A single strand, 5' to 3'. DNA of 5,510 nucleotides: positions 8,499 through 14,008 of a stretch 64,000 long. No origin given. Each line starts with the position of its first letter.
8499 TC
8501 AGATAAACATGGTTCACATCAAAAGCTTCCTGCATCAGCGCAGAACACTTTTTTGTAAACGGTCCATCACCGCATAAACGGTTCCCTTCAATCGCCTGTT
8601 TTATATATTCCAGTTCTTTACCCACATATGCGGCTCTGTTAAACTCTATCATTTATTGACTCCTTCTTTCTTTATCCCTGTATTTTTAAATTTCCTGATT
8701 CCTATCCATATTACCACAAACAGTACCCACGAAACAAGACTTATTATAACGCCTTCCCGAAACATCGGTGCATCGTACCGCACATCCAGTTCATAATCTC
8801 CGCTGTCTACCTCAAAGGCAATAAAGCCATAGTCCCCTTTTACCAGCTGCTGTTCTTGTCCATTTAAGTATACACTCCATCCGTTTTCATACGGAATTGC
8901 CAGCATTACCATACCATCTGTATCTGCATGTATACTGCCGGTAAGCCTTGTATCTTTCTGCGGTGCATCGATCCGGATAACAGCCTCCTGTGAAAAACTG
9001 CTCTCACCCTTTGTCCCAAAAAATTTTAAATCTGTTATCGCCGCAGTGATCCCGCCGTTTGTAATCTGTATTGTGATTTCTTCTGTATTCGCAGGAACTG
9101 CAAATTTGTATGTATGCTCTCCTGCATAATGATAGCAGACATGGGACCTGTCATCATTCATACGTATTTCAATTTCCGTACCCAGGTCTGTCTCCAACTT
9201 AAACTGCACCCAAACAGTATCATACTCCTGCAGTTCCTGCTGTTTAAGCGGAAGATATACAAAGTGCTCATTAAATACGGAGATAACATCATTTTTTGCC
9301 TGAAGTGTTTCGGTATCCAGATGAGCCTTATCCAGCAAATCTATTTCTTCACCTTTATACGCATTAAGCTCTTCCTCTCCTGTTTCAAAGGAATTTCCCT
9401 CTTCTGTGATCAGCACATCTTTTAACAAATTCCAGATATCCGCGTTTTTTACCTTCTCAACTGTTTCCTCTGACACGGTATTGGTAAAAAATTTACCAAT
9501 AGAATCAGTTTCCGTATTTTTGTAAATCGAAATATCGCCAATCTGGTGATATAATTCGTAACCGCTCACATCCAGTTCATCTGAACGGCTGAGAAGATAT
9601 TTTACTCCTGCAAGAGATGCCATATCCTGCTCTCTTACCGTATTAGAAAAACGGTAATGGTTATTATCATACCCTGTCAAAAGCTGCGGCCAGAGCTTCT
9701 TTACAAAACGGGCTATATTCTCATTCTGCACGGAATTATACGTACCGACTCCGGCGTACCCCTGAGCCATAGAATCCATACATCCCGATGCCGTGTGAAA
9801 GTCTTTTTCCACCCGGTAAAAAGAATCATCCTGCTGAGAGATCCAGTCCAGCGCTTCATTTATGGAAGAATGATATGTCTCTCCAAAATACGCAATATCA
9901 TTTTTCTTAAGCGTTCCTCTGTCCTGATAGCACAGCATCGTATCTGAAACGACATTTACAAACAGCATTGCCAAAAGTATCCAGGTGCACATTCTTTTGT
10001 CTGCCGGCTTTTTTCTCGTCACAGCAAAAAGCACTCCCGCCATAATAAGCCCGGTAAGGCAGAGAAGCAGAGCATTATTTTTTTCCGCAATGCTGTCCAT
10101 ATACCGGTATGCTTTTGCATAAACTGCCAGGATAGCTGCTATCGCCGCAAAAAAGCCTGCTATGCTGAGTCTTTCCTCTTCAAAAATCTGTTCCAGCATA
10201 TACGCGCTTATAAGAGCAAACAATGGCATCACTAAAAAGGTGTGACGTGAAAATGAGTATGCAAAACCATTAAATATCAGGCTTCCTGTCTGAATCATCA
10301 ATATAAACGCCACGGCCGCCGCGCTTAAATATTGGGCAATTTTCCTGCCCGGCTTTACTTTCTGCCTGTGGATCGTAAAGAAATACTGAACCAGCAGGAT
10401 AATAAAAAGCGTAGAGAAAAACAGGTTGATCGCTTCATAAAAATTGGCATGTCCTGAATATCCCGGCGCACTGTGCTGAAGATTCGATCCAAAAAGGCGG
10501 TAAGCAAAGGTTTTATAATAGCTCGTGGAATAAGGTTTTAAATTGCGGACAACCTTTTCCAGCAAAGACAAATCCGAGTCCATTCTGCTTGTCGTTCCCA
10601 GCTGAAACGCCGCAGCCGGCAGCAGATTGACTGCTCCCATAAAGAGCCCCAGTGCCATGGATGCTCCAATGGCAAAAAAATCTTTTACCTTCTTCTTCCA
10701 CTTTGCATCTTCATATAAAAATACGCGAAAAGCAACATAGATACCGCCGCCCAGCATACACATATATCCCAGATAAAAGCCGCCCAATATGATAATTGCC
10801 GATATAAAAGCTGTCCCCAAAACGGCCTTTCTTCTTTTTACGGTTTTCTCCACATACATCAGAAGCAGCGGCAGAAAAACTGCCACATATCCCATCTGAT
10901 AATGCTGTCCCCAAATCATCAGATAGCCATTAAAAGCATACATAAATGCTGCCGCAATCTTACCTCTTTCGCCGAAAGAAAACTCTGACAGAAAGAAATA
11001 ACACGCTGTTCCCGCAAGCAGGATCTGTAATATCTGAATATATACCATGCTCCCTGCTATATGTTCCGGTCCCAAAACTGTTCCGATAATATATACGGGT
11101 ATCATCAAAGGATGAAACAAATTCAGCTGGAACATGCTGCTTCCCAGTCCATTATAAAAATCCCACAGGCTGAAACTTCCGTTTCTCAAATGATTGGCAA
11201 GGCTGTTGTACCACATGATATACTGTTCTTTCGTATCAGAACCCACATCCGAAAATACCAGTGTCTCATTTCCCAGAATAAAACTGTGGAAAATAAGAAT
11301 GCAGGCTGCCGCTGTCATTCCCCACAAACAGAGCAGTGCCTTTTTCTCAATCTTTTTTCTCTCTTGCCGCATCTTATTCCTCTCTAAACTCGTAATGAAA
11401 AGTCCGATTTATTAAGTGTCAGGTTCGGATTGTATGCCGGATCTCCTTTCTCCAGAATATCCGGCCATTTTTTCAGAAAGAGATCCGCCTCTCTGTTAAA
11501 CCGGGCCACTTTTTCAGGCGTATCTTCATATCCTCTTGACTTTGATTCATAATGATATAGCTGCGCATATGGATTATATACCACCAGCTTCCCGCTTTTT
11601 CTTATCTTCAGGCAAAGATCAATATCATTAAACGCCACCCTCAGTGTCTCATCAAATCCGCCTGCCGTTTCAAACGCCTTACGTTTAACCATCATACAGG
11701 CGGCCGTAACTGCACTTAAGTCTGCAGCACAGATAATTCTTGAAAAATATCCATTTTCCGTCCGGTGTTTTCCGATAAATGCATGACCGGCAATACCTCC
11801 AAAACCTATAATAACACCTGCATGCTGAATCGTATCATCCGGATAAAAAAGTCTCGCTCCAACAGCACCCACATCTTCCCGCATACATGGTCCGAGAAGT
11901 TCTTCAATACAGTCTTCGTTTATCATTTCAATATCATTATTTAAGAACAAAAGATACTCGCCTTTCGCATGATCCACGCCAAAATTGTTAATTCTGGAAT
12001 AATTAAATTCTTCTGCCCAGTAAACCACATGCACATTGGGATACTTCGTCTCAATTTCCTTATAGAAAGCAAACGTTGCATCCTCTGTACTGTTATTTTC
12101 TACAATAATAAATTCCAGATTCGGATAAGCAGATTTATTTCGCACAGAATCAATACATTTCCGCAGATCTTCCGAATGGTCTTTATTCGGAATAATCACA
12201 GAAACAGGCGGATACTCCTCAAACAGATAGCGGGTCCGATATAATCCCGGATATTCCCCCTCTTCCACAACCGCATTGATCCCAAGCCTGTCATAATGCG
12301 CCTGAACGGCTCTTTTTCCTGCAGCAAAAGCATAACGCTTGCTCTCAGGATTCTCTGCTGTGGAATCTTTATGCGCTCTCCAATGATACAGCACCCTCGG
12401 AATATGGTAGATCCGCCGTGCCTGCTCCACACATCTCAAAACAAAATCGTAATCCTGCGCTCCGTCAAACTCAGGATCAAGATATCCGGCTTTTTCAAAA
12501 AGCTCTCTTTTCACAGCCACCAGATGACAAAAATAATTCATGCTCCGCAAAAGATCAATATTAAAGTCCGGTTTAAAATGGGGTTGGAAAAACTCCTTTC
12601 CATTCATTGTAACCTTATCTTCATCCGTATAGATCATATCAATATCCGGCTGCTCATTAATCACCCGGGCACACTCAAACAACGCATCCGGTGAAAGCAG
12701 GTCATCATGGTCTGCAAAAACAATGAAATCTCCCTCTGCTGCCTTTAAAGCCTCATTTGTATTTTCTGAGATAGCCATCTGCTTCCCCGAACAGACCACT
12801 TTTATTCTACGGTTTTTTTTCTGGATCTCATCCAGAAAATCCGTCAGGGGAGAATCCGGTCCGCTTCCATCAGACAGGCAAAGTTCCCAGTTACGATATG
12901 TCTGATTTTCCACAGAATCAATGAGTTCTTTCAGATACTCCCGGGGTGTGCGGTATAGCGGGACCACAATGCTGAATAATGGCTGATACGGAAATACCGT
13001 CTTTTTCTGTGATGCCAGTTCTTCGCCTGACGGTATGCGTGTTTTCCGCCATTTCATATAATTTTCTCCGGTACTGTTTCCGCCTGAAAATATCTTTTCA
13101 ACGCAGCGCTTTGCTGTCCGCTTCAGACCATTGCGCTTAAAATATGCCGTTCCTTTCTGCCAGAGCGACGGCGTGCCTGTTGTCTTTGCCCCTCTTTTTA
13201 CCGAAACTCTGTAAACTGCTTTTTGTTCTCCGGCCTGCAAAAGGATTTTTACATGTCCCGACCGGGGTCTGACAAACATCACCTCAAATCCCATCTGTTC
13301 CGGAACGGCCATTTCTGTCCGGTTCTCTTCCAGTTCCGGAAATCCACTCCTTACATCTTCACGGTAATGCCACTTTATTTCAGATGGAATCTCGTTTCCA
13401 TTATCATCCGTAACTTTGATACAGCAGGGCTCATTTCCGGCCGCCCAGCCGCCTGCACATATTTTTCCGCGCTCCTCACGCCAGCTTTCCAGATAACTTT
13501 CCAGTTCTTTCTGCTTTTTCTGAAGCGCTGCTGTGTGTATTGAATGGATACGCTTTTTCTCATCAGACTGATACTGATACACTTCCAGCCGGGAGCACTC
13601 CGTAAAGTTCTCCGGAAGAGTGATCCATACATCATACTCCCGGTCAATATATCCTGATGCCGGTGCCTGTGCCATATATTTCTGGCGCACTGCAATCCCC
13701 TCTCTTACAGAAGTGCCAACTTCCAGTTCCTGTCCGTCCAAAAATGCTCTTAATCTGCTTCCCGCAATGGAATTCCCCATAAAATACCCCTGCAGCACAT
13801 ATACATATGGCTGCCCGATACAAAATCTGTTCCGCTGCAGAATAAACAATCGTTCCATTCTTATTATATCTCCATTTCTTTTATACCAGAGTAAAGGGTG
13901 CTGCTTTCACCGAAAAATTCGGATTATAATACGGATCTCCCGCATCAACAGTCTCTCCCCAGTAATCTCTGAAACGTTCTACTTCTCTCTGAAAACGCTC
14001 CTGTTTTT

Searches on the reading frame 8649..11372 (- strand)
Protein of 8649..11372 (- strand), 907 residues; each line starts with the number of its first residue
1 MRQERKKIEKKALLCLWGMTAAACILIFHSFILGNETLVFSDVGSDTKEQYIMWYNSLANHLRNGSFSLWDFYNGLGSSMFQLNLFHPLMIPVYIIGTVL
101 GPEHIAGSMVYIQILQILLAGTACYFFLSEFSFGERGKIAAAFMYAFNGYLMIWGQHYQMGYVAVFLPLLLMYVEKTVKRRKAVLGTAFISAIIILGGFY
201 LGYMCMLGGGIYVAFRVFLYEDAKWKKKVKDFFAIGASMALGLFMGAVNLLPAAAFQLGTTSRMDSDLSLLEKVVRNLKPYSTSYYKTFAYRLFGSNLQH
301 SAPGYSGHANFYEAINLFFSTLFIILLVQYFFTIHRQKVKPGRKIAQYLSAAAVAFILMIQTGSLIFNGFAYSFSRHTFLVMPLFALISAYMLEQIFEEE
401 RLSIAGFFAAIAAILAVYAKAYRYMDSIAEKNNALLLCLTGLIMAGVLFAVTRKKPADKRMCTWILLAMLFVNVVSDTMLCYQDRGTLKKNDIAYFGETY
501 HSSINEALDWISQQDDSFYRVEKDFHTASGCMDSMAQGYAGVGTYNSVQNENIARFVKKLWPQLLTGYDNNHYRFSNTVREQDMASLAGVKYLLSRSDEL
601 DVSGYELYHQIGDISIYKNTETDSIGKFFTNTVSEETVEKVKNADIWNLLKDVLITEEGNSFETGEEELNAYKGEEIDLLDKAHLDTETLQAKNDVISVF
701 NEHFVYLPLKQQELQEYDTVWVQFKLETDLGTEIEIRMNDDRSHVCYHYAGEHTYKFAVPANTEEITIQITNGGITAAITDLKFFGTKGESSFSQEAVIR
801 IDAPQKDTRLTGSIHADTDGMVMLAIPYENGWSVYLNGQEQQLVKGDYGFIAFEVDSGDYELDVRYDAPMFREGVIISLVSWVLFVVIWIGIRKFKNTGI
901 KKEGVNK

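Call 8: search_protein_families(library=pfam, proteins=[window:8649-11372:-], max_evalue=0.01)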
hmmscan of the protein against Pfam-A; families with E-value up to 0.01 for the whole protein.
window:8649-11372:- (907 aa): 2 families
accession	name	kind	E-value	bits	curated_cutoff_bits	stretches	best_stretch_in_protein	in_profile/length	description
PF09586.16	YfhO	-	5.1e-80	270.4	28.5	1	26-878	12-835/835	Bacterial membrane protein YfhO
PF24764.1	rva_4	-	0.0041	17.3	26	0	686-729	129-171/194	Integrase core domain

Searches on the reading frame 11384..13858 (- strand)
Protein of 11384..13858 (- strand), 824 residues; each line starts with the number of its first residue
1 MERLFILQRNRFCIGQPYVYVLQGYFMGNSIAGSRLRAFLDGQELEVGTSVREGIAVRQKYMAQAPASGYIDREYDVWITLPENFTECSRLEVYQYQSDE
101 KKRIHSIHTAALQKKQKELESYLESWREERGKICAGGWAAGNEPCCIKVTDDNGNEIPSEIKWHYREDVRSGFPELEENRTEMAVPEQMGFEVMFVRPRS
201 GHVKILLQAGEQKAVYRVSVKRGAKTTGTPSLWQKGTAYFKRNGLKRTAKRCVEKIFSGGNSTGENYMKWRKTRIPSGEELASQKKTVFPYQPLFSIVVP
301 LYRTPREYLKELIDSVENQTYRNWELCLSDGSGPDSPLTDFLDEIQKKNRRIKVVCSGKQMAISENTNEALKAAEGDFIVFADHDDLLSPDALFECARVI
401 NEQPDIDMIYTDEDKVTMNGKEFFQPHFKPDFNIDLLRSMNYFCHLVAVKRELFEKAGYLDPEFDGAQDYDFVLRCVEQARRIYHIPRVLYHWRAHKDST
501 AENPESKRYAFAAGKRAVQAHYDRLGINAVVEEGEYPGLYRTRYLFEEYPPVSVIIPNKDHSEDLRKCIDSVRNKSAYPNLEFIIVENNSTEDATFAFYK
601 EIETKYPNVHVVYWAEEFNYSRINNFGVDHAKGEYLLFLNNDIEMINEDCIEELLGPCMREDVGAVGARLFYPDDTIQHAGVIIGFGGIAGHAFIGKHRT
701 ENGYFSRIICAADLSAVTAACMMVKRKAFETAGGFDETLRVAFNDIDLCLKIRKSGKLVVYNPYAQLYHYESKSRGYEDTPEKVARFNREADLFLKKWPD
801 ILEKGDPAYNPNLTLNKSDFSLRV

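Call 8: search_protein_families(library=pfam, proteins=[window:11384-13858:-], max_evalue=0.01)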
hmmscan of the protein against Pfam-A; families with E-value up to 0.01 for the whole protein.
window:11384-13858:- (824 aa): 5 families
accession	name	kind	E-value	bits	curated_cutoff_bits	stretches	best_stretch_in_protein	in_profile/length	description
PF00535.33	Glycos_transf_2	-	5.7e-43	147.2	23.3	2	553-680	1-126/168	Glycosyl transferase family 2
PF13641.12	Glyco_tranf_2_3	-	4.2e-25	89.5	27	2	550-774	1-216/230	Glycosyltransferase like family 2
PF10111.15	Glyco_tranf_2_2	-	9.7e-22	78.2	27.3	2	553-654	1-102/276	Glycosyltransferase like family 2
PF13632.12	Glyco_trans_2_3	-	1e-09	38.9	27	1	379-491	2-121/198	Glycosyl transferase family group 2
PF13506.12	Glyco_transf_21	-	5e-05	23.3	21.7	0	627-765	25-150/174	Glycosyl transferase family 21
